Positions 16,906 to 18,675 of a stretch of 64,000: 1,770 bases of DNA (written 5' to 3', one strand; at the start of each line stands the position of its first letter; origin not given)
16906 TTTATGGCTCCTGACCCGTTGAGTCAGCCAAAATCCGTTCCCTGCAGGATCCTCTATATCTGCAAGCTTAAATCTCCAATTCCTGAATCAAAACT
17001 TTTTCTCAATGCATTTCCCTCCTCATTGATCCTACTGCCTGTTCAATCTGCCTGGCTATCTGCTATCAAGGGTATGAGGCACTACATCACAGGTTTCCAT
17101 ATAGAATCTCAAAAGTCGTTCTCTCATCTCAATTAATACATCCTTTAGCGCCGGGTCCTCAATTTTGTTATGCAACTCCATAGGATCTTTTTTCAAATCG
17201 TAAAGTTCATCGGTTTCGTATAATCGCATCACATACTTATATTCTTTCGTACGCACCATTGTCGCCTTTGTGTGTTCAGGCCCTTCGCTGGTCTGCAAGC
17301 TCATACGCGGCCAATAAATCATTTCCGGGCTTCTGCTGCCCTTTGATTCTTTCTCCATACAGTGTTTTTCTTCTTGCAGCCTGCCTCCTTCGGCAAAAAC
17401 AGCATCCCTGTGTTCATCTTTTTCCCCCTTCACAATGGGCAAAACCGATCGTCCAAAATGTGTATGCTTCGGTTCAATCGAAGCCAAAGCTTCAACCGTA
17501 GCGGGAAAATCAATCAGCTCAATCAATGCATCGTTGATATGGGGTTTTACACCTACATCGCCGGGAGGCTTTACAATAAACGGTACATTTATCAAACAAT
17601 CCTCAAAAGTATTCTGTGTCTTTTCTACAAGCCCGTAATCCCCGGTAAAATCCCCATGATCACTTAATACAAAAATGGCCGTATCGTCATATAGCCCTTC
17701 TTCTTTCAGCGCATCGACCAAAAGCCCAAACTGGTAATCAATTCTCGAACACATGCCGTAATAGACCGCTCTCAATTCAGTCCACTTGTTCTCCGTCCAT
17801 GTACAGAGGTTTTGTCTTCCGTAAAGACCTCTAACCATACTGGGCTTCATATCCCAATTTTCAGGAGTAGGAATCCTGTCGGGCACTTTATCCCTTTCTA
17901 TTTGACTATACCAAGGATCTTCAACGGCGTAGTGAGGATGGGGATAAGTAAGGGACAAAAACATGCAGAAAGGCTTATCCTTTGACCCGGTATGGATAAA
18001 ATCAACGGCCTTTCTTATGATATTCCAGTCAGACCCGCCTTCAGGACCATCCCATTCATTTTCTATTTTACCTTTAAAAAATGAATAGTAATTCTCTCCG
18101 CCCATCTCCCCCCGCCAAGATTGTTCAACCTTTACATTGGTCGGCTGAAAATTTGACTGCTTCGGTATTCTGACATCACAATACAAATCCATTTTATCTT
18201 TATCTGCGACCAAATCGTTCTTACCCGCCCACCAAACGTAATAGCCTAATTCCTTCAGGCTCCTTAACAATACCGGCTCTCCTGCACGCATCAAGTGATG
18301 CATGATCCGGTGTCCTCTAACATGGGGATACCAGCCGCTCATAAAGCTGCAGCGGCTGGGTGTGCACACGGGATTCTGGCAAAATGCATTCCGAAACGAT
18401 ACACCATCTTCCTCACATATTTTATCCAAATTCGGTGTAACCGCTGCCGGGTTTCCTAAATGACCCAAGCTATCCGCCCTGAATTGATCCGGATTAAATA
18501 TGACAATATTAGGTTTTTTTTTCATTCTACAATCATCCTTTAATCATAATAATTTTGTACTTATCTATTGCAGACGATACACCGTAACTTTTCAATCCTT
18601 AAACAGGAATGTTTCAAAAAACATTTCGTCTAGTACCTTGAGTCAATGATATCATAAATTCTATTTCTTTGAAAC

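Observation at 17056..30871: Gram-positive polysaccharide-utilisation-type locus for a sulfated glycan: secreted LamG-GH2 enzyme, Lpl-type ABC importer and two cytoplasmic Cys-type sulfatases, with no maturase or ATPase encoded locally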

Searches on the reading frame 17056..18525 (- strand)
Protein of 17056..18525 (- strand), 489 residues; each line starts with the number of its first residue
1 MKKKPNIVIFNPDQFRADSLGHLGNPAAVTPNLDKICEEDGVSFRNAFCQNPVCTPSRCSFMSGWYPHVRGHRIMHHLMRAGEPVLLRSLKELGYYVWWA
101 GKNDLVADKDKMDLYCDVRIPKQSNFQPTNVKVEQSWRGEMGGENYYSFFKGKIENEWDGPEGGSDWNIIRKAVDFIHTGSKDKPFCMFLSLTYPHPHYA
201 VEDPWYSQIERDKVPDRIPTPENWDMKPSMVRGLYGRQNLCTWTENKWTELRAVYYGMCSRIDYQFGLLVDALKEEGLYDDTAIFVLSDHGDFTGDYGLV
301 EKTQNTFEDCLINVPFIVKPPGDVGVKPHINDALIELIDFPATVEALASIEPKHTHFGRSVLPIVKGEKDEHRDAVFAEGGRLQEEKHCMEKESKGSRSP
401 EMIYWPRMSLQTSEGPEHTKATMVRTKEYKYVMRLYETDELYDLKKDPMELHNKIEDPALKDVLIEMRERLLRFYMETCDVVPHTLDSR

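Call 3: search_protein_families(library=pfam, proteins=[window:17056-18525:-])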
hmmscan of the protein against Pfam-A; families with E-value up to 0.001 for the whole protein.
window:17056-18525:- (489 aa): 3 families
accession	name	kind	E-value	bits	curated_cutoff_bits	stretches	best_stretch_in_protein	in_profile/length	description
PF00884.28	Sulfatase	-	5.1e-36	125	25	1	5-348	1-299/301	Sulfatase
PF16347.10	SGSH_C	-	6e-16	59.4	29.3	2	420-473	95-150/154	N-sulphoglucosamine sulphohydrolase, C-terminal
PF01663.27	Phosphodiest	-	2.6e-09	37.6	23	1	260-292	189-221/342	Type I phosphodiesterase / nucleotide pyrophosphatase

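Call 4: search_protein_families(library=ncbifam, proteins=[window:17056-18525:-])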
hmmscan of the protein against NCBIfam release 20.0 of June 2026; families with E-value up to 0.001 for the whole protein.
window:17056-18525:- (489 aa): 4 families
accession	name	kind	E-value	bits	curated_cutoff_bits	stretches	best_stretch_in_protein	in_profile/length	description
NF010322.0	PRK13759.1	equivalog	2.2e-53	181.5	481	2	2-389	4-404/486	arylsulfatase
TIGR03417.1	chol_sulfatase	equivalog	2.2e-45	155.5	433.45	2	3-377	1-374/500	choline-sulfatase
NF045661.1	HdlasePehA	equivalog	9.4e-42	143.3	900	2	171-480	188-490/506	phosphoric/sulfuric ester hydrolase PehA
NF052527.1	Mn_arylsulf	exception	3.2e-31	108.8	850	2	166-380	181-390/479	manganese-dependent arylsulfatase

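Call 9: search_solved_structures(query=window:17056-18525:-, max_evalue=1e-10)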
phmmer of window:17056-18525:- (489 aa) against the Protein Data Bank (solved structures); distinct sequences matched with E-value up to 1e-10: 48.
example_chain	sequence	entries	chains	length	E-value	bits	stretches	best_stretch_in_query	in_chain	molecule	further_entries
4upi_A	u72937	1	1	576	5.2e-36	127.6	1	141-462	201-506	SULFATASE FAMILY PROTEIN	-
6pt4_B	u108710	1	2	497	4.9e-35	124.4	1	3-367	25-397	exo-2S-iota carrageenan S1 sulfatase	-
4upl_A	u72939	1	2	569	5.4e-34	120.9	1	170-378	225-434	SULFATASE FAMILY PROTEIN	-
6ptk_A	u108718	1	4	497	6.3e-34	120.7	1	3-367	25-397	exo-2S-iota carrageenan S1 sulfatase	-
6pt6_B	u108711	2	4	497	9.1e-34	120.2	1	3-367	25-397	exo-2S-iota carrageenan S1 sulfatase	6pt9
6hr5_A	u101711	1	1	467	4.3e-33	118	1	171-377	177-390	Alpha-L-rhamnosidase/sulfatase (GH78)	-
4uph_A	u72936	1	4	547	4.2e-31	111.4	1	176-477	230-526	SULFATASE (SULFURIC ESTER HYDROLASE) PROTEIN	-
7oz8_AAA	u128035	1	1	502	8.3e-31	110.4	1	250-377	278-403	Choline-sulfatase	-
6hhm_A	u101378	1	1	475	1.7e-29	106.1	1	3-381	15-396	Arylsulfatase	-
7lha_A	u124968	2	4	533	5.7e-27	97.8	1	260-475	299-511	Exo-L-galactose-6-sulfatase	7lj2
7ebp_A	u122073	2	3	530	4.5e-26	94.8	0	242-377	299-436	Sulfatase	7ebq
9s8y_A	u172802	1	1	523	1.9e-25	92.8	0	242-377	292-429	Sulfatase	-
2w8s_A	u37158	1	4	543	1.4e-24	89.9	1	172-477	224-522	PHOSPHONATE MONOESTER HYDROLASE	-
6fny_A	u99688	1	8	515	2e-24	89.4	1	4-368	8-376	Choline-sulfatase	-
9koq_A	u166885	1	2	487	2.8e-24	88.9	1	2-348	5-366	Sulfatase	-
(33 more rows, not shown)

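Call 14: find_encoding_contigs(protein=window:17056-18525:-, flank=10000, max_places=6)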
Protein window:17056-18525:- (489 aa): no gene with exactly this product is on record in the collection.

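Call 15: find_homologous_proteins(query=window:17056-18525:-, max_evalue=1e-20)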
Query window:17056-18525:- (489 aa): 4556 proteins with E <= 1e-20 among 8000 candidates; the best 120 are listed.
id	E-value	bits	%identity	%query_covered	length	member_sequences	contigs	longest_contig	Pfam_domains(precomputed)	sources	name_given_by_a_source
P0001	0.0e+0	1111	93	100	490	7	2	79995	PF01663.28,PF16347.11,PF00884.29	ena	-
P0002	0.0e+0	1038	87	100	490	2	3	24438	PF01663.28,PF16347.11,PF00884.29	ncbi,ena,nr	ncbi:MAG: sulfatase-like hydrolase/transferase [Firmicutes bacterium]|nr:sulfatase-like hydrolase/tr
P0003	1.4e-232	791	66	100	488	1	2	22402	PF01663.28,PF16347.11,PF00884.29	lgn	-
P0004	3.3e-232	790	66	100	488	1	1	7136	PF01663.28,PF16347.11,PF00884.29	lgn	-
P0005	4.1e-231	786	65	100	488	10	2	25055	PF01663.28,PF16347.11,PF00884.29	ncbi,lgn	-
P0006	1.1e-230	785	65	100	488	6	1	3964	PF01663.28,PF16347.11,PF00884.29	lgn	-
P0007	1.1e-229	782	66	100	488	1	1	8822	PF01663.28,PF16347.11,PF00884.29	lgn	-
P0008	1.5e-229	781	64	100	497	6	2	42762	PF01663.28,PF16347.11,PF00884.29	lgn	-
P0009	1.2e-227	775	64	100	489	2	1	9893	PF16347.11,PF00884.29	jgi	-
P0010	2.0e-227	774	64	100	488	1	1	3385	PF01663.28,PF16347.11,PF00884.29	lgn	-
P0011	2.4e-227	774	64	100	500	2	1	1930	PF01663.28,PF16347.11,PF00884.29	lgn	-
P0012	2.5e-227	774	66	100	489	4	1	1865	PF01663.28,PF16347.11,PF00884.29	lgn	-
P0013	9.9e-227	772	64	100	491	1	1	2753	PF01663.28,PF16347.11,PF00884.29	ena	-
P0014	3.0e-226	770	65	100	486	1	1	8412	PF01663.28,PF16347.11,PF00884.29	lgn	-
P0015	6.4e-226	769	65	100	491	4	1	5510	PF16347.11,PF00884.29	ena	-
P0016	6.4e-226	769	64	100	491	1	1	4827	PF01663.28,PF16347.11,PF00884.29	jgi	-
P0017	7.4e-226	769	65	100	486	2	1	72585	PF01663.28,PF16347.11,PF00884.29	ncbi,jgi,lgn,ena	-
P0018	8.4e-226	769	65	100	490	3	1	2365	PF01663.28,PF16347.11,PF00884.29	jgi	-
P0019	2.7e-225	767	63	100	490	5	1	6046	PF01663.28,PF16347.11,PF00884.29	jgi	jgi:arylsulfatase A-like enzyme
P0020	3.6e-225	767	64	100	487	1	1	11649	PF01663.28,PF16347.11,PF00884.29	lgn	-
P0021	4.4e-225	766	63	100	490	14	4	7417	PF16347.11,PF00884.29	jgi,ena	-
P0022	5.3e-225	766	64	100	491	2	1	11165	PF01663.28,PF16347.11,PF00884.29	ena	-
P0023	1.1e-224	765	64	100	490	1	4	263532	PF01663.28,PF16347.11,PF00884.29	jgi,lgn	jgi:arylsulfatase A-like enzyme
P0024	2.1e-224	764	64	100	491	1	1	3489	PF01663.28,PF16347.11,PF00884.29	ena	-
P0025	2.2e-224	764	64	100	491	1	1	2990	PF01663.28,PF16347.11,PF00884.29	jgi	jgi:arylsulfatase A-like enzyme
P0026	9.8e-224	762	64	100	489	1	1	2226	PF01663.28,PF16347.11,PF00884.29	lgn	-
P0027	1.3e-223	761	64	100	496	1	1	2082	PF01663.28,PF16347.11,PF00884.29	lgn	-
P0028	2.7e-223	760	64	100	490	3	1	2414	PF01663.28,PF16347.11,PF00884.29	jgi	-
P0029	5.4e-223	759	63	100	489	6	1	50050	PF01663.28,PF16347.11,PF00884.29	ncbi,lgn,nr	ncbi:MAG: sulfatase-like hydrolase/transferase [Armatimonadota bacterium]|nr:sulfatase-like hydrolas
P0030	6.5e-223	759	64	100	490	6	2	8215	PF16347.11,PF00884.29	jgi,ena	-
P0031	6.7e-223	759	63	100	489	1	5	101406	PF01663.28,PF16347.11,PF00884.29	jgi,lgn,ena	-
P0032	7.3e-223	759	63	100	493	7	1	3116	PF01663.28,PF16347.11,PF00884.29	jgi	jgi:arylsulfatase A-like enzyme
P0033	7.6e-223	759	63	100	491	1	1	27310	PF01663.28,PF16347.11,PF00884.29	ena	-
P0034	9.4e-223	759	64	100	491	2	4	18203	PF01663.28,PF16347.11,PF00884.29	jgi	jgi:arylsulfatase A-like enzyme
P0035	1.2e-222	758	62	100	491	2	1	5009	PF01663.28,PF16347.11,PF00884.29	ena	-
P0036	1.6e-222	758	64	100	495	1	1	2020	PF01663.28,PF16347.11,PF00884.29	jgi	jgi:arylsulfatase A-like enzyme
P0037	1.8e-222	758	63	100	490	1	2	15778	PF01663.28,PF16347.11,PF00884.29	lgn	-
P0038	1.9e-222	758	63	100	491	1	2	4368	PF01663.28,PF16347.11,PF00884.29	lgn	-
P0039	2.0e-222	758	64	100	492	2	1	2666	PF01663.28,PF16347.11,PF00884.29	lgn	-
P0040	2.2e-222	757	64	100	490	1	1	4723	PF01663.28,PF16347.11,PF00884.29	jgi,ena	-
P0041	3.8e-222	757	62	100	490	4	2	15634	PF16347.11,PF00884.29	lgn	-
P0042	4.4e-222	756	63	100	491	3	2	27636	PF01663.28,PF16347.11,PF00884.29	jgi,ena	-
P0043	4.4e-222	756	62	100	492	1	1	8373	PF01663.28,PF16347.11,PF00884.29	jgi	jgi:arylsulfatase A-like enzyme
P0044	6.6e-222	756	65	100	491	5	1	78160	PF01663.28,PF16347.11,PF00884.29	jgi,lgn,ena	-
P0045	7.0e-222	756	63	100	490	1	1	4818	PF01663.28,PF16347.11,PF00884.29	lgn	-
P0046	8.1e-222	756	64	100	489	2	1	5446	PF01663.28,PF16347.11,PF00884.29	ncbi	-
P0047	8.3e-222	756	63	100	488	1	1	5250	PF01663.28,PF16347.11,PF00884.29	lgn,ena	-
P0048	9.2e-222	755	63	100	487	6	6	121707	PF01663.28,PF16347.11,PF00884.29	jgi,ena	-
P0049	2.4e-221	754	65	100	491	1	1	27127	PF01663.28,PF16347.11,PF00884.29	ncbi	-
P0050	2.8e-221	754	65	100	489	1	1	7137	PF01663.28,PF16347.11,PF00884.29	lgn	-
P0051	3.2e-221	754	63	100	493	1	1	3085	PF01663.28,PF16347.11,PF00884.29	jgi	jgi:arylsulfatase A-like enzyme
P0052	4.4e-221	753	63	100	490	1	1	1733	PF01663.28,PF16347.11,PF00884.29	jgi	jgi:arylsulfatase A-like enzyme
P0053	4.5e-221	753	64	100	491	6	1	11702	PF01663.28,PF16347.11,PF00884.29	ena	-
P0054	4.6e-221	753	63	100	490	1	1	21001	PF01663.28,PF16347.11,PF00884.29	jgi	jgi:arylsulfatase A-like enzyme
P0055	5.1e-221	753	63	100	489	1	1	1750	PF01663.28,PF16347.11,PF00884.29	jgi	-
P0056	6.2e-221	753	63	100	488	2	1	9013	PF01663.28,PF16347.11,PF00884.29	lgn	-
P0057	8.2e-221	752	61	100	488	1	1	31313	PF01663.28,PF16347.11,PF00884.29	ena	-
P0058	8.9e-221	752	64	100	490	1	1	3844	PF01663.28,PF16347.11,PF00884.29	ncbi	-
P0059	9.5e-221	752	62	100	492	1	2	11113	PF01663.28,PF16347.11,PF00884.29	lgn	-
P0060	9.9e-221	752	64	100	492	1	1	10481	PF01663.28,PF16347.11,PF00884.29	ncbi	-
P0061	1.0e-220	752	62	100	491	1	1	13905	PF01663.28,PF16347.11,PF00884.29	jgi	jgi:arylsulfatase A-like enzyme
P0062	1.1e-220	752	63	100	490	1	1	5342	PF01663.28,PF16347.11,PF00884.29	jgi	jgi:arylsulfatase A-like enzyme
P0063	1.3e-220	752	63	100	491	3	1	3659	PF01663.28,PF16347.11,PF00884.29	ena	-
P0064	1.3e-220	752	62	100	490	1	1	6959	PF01663.28,PF16347.11,PF00884.29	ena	-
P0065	1.5e-220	751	62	100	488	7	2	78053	PF01663.28,PF16347.11,PF00884.29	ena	-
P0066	1.6e-220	751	64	100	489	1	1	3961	PF16347.11,PF00884.29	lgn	-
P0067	1.6e-220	751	62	100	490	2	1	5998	PF01663.28,PF16347.11,PF00884.29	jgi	jgi:arylsulfatase A-like enzyme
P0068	1.9e-220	751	64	100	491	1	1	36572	PF01663.28,PF16347.11,PF00884.29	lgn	-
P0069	1.9e-220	751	62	100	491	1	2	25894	PF01663.28,PF16347.11,PF00884.29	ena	-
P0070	3.1e-220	750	64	100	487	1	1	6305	PF01663.28,PF16347.11,PF00884.29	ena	-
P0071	3.2e-220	750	63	100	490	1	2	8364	PF01663.28,PF16347.11,PF00884.29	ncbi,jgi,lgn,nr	ncbi:MAG: arylsulfatase [Chloroflexi bacterium]|nr:arylsulfatase [Chloroflexota bacterium]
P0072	3.9e-220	750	62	100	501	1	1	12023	PF01663.28,PF16347.11,PF00884.29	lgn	-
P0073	4.3e-220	750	64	100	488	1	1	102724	PF01663.28,PF16347.11,PF00884.29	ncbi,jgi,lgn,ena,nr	ncbi:MAG: sulfatase-like hydrolase/transferase [Firmicutes bacterium]|nr:sulfatase-like hydrolase/tr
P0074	4.9e-220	750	63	100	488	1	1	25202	PF01663.28,PF16347.11,PF00884.29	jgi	jgi:arylsulfatase A-like enzyme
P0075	5.5e-220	750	64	100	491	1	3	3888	PF16347.11,PF00884.29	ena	-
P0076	9.1e-220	749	64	100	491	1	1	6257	PF01663.28,PF16347.11,PF00884.29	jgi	jgi:arylsulfatase A-like enzyme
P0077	1.5e-219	748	63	100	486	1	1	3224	PF01663.28,PF16347.11,PF00884.29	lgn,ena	-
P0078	1.9e-219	748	64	100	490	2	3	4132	PF01663.28,PF16347.11,PF00884.29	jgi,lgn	-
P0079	2.0e-219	748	63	100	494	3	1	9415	PF01663.28,PF16347.11,PF00884.29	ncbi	-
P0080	2.0e-219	748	62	100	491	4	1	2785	PF01663.28,PF16347.11,PF00884.29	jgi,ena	-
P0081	2.1e-219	748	62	100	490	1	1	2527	PF01663.28,PF16347.11,PF00884.29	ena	-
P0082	2.2e-219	748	63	100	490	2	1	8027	PF16347.11,PF00884.29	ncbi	-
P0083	2.6e-219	747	62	100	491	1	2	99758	PF01663.28,PF16347.11,PF00884.29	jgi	jgi:arylsulfatase A-like enzyme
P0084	2.7e-219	747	63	100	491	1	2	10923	PF01663.28,PF16347.11,PF00884.29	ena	-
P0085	3.6e-219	747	63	100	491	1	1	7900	PF01663.28,PF16347.11,PF00884.29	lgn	-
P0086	3.7e-219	747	62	100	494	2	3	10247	PF01663.28,PF16347.11,PF00884.29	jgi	jgi:arylsulfatase A-like enzyme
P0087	3.9e-219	747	63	100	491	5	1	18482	PF01663.28,PF16347.11,PF00884.29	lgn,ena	-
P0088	6.2e-219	746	62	100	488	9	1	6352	PF01663.28,PF16347.11,PF00884.29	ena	-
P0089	6.7e-219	746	62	100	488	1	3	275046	PF01663.28,PF16347.11,PF00884.29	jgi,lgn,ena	-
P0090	8.8e-219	746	62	100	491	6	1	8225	PF01663.28,PF16347.11,PF00884.29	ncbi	ncbi:MAG: sulfatase-like hydrolase/transferase [Anaerolineae bacterium]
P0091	1.1e-218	745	63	100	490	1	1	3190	PF01663.28,PF16347.11,PF00884.29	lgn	-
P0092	1.1e-218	745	63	100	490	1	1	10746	PF01663.28,PF16347.11,PF00884.29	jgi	jgi:arylsulfatase A-like enzyme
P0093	1.9e-218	745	62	100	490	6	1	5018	PF01663.28,PF16347.11,PF00884.29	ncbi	-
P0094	2.0e-218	744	63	100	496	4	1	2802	PF01663.28,PF16347.11,PF00884.29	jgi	jgi:arylsulfatase A-like enzyme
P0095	2.2e-218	744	62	100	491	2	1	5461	PF01663.28,PF16347.11,PF00884.29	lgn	-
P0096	2.4e-218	744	63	100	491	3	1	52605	PF01663.28,PF16347.11,PF00884.29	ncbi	-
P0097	2.7e-218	744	61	100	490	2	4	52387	PF01663.28,PF16347.11,PF00884.29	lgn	-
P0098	3.6e-218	744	63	100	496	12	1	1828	PF01663.28,PF16347.11,PF00884.29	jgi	-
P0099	4.0e-218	743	62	100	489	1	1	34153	PF01663.28,PF16347.11,PF00884.29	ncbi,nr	ncbi:MAG: sulfatase-like hydrolase/transferase [Anaerolineae bacterium]|nr:sulfatase-like hydrolase/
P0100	4.3e-218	743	62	100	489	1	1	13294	PF16347.11,PF00884.29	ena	-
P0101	6.6e-218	743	63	100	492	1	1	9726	PF01663.28,PF16347.11,PF00884.29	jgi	-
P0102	6.9e-218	743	62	100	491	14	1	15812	PF01663.28,PF16347.11,PF00884.29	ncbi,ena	-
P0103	7.8e-218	742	63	100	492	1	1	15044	PF01663.28,PF16347.11,PF00884.29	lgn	-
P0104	7.8e-218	742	62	100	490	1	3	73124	PF01663.28,PF16347.11,PF00884.29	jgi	-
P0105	8.8e-218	742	63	100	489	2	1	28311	PF01663.28,PF16347.11,PF00884.29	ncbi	-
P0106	9.2e-218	742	62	100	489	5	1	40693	PF01663.28,PF16347.11,PF00884.29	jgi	jgi:arylsulfatase A-like enzyme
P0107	9.8e-218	742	62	100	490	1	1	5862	PF01663.28,PF16347.11,PF00884.29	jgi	jgi:arylsulfatase A-like enzyme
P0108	1.4e-217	742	62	100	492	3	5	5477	PF01663.28,PF16347.11,PF00884.29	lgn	-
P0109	1.4e-217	742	63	100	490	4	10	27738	PF01663.28,PF16347.11,PF00884.29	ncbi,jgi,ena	ncbi:MAG: sulfatase-like hydrolase/transferase [Anaerolineae bacterium]|jgi:arylsulfatase A-like enz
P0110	1.5e-217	742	63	100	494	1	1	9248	PF01663.28,PF16347.11,PF00884.29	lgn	-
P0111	2.0e-217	741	62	100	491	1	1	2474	PF01663.28,PF16347.11,PF00884.29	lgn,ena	-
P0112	2.1e-217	741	62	100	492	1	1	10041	PF01663.28,PF16347.11,PF00884.29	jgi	jgi:arylsulfatase A-like enzyme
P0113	3.1e-217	740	63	100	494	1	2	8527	PF02995.23,PF01663.28,PF16347.11,PF00884.29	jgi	-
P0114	4.0e-217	740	62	100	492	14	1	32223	PF01663.28,PF16347.11,PF00884.29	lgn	-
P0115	4.3e-217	740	62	100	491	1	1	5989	PF16347.11,PF00884.29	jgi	jgi:arylsulfatase A-like enzyme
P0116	4.9e-217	740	62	100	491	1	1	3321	PF01663.28,PF16347.11,PF00884.29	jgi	jgi:arylsulfatase A-like enzyme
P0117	5.0e-217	740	62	100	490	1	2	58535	PF01663.28,PF16347.11,PF00884.29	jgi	jgi:arylsulfatase A-like enzyme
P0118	6.7e-217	739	61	100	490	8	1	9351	PF01663.28,PF16347.11,PF00884.29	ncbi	-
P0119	6.9e-217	739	61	100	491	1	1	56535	PF01663.28,PF16347.11,PF00884.29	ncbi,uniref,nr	ncbi:sulfatase-like hydrolase/transferase [Cohnella zeiphila]|uniref:Sulfatase-like hydrolase/transf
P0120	8.0e-217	739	61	100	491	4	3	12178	PF01663.28,PF16347.11,PF00884.29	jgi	-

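Call 16: find_encoding_contigs(protein=P0001, flank=10000, max_places=3)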
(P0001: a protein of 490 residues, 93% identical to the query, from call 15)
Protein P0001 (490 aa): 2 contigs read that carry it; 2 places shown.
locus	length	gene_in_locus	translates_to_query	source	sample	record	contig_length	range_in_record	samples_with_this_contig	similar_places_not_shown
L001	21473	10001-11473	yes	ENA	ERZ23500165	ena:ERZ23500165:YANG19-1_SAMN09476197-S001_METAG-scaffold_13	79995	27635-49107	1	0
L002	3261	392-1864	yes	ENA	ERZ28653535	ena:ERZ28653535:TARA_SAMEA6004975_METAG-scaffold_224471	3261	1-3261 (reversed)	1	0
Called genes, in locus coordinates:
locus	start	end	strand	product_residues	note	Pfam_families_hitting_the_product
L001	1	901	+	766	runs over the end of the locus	PF02743:dCache_1, PF17853:GGDEF_2, PF00165:HTH_AraC (faint), PF12833:HTH_18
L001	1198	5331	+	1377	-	PF07953:Toxin_R_bind_N (faint), PF13385:Laminin_G_3, PF02837:Glyco_hydro_2_N, PF22666:Glyco_hydro_2_N2, PF00703:Glyco_hydro_2, PF02836:Glyco_hydro_2_C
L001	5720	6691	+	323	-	PF00528:BPD_transp_1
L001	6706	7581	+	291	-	PF00528:BPD_transp_1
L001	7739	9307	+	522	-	PF01547:SBP_bac_1, PF13416:SBP_bac_8 (weak)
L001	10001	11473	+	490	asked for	PF00884:Sulfatase, PF01663:Phosphodiest, PF16347:SGSH_C (weak)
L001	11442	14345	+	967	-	PF02837:Glyco_hydro_2_N, PF22666:Glyco_hydro_2_N2, PF00703:Glyco_hydro_2, PF02836:Glyco_hydro_2_C, PF16355:DUF4982, PF18565:Glyco_hydro2_C5, PF13290:CHB_HEX_C_1, PF13287:Fn3_assoc, +1 more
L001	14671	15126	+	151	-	-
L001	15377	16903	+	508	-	PF09660:DUF2397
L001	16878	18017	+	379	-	PF09661:DUF2398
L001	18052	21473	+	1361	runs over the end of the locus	PF13558:SbcC_Walker_B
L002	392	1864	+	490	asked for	PF00884:Sulfatase, PF01663:Phosphodiest, PF16347:SGSH_C (weak)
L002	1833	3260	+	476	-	?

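Call 17: find_encoding_contigs(protein=P0002, flank=10000, max_places=3)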
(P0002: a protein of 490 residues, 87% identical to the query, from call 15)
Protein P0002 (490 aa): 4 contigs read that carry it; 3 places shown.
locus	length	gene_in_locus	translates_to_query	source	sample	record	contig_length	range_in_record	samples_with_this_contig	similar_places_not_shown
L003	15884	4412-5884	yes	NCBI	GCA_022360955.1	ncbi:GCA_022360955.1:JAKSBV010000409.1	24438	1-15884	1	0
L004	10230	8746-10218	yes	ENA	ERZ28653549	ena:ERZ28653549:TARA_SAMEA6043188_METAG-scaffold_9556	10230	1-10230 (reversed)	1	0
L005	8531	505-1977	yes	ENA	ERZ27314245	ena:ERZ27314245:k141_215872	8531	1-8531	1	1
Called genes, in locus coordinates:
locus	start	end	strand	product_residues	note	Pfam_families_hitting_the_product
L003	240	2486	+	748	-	PF00165:HTH_AraC, PF12833:HTH_18, PF00165:HTH_AraC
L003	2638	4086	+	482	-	PF00884:Sulfatase, PF01663:Phosphodiest (faint), PF16347:SGSH_C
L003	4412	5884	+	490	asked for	PF00884:Sulfatase, PF01663:Phosphodiest, PF16347:SGSH_C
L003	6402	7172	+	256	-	PF09339:HTH_IclR, PF12802:MarR_2 (weak), PF25213:HVO_A0261_N (faint), PF01047:MarR (faint), PF01614:IclR_C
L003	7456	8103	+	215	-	PF01081:Aldolase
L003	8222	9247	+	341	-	PF00294:PfkB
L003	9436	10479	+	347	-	PF00294:PfkB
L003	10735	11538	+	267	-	PF00561:Abhydrolase_1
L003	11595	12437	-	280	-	PF02311:AraC_binding, PF07883:Cupin_2, PF12833:HTH_18, PF00165:HTH_AraC (weak)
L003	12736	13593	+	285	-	PF01261:AP_endonuc_2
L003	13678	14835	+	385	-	PF01408:GFO_IDH_MocA, PF03807:F420_oxidored, PF02894:GFO_IDH_MocA_C, PF22725:GFO_IDH_MocA_C3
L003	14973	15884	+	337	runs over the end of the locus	PF01408:GFO_IDH_MocA, PF03447:NAD_binding_3, PF02894:GFO_IDH_MocA_C, PF22725:GFO_IDH_MocA_C3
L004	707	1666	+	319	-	PF00528:BPD_transp_1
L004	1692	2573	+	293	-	PF00528:BPD_transp_1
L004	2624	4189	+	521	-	PF13416:SBP_bac_8 (weak)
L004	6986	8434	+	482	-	PF00884:Sulfatase, PF01663:Phosphodiest (faint), PF16347:SGSH_C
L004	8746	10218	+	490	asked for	PF00884:Sulfatase, PF01663:Phosphodiest, PF16347:SGSH_C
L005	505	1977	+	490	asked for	PF00884:Sulfatase, PF01663:Phosphodiest, PF16347:SGSH_C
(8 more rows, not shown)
